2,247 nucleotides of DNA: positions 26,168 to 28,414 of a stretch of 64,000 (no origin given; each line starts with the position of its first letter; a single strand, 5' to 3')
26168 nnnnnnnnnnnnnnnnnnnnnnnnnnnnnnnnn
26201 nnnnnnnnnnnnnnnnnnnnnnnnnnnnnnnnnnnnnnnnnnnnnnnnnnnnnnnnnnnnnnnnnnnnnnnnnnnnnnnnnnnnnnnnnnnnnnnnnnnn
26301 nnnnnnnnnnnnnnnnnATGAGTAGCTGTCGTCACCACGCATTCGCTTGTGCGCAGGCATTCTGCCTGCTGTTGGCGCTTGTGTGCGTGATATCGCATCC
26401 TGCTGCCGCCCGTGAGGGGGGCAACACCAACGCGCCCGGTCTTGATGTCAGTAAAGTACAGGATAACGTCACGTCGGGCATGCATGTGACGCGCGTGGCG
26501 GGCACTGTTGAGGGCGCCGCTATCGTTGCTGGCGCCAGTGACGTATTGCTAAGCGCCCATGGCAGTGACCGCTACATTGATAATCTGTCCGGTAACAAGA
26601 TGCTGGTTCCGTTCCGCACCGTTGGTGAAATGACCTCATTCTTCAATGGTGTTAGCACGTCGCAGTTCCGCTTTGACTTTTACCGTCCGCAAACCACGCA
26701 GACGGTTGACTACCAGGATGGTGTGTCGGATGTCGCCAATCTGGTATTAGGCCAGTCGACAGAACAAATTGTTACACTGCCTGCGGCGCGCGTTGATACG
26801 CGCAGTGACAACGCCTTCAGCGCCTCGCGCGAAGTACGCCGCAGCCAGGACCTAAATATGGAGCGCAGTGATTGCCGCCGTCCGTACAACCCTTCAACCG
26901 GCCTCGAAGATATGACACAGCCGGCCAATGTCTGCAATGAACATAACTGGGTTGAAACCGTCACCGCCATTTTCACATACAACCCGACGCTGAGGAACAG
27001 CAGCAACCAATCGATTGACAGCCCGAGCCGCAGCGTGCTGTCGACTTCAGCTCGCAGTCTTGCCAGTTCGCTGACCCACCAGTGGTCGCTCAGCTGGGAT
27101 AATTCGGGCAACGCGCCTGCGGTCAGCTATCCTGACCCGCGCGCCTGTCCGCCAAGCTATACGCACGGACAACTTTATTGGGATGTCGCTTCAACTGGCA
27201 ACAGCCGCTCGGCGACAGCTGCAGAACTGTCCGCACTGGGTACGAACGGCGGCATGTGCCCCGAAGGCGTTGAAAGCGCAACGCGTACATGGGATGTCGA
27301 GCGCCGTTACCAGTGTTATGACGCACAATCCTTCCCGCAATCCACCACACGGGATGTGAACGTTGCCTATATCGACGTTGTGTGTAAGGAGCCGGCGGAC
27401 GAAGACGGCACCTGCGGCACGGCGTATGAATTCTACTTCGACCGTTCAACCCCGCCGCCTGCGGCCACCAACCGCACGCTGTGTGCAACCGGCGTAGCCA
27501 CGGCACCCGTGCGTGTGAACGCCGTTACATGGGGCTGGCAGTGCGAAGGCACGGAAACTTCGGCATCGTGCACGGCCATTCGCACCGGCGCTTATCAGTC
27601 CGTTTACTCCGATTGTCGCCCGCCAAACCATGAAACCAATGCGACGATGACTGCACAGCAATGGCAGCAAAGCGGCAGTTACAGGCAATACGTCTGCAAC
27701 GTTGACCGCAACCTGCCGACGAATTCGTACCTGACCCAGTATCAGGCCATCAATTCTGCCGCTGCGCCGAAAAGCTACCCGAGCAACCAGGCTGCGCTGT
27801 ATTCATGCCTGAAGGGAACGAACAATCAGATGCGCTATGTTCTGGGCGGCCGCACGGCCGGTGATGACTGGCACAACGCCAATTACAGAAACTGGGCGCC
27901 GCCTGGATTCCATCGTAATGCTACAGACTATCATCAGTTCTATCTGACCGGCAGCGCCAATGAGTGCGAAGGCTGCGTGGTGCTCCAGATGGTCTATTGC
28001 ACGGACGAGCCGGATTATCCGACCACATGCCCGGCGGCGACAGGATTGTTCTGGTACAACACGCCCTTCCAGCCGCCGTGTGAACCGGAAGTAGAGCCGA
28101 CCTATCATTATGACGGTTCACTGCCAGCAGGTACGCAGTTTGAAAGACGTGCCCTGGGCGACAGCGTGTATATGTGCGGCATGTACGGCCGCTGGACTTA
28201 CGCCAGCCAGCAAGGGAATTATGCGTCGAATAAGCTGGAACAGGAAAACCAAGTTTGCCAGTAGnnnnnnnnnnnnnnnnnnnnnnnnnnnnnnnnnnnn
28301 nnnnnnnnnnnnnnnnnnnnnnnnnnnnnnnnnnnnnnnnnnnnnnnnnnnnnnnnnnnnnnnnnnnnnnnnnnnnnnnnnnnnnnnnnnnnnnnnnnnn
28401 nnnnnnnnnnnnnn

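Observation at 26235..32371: An ~80-100-nt promoter/5'-leader box repeated in front of four of the five array genes, with a variable T(n)G(n) homopolymer junction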

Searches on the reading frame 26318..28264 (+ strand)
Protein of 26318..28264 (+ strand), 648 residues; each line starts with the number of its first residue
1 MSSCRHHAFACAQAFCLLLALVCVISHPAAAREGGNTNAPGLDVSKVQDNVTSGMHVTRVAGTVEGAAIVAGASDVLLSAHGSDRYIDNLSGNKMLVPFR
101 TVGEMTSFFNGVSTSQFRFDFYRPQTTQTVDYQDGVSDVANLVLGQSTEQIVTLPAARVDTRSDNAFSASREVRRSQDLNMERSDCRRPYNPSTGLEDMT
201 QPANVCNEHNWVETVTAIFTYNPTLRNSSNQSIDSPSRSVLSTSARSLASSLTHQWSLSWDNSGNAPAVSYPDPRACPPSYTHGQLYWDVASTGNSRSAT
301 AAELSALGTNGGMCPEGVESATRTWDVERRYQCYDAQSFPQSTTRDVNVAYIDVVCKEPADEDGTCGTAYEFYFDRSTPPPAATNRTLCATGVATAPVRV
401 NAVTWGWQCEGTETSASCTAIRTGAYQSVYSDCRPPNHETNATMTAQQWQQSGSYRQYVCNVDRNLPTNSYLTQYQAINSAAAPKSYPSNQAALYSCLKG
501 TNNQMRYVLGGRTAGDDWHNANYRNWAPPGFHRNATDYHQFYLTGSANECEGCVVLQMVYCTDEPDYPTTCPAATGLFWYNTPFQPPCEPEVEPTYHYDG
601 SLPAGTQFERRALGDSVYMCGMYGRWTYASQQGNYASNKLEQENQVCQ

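Call 11: search_protein_families(library=pfam, proteins=[window:26318-28264:+], max_evalue=0.01)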
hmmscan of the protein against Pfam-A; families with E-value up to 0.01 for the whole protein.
window:26318-28264:+ (648 aa): 0 families

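Call 18: search_protein_families(library=ncbifam, proteins=[window:26318-28264:+], max_evalue=0.01)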
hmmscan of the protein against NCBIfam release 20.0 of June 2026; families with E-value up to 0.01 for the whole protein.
window:26318-28264:+ (648 aa): 0 families
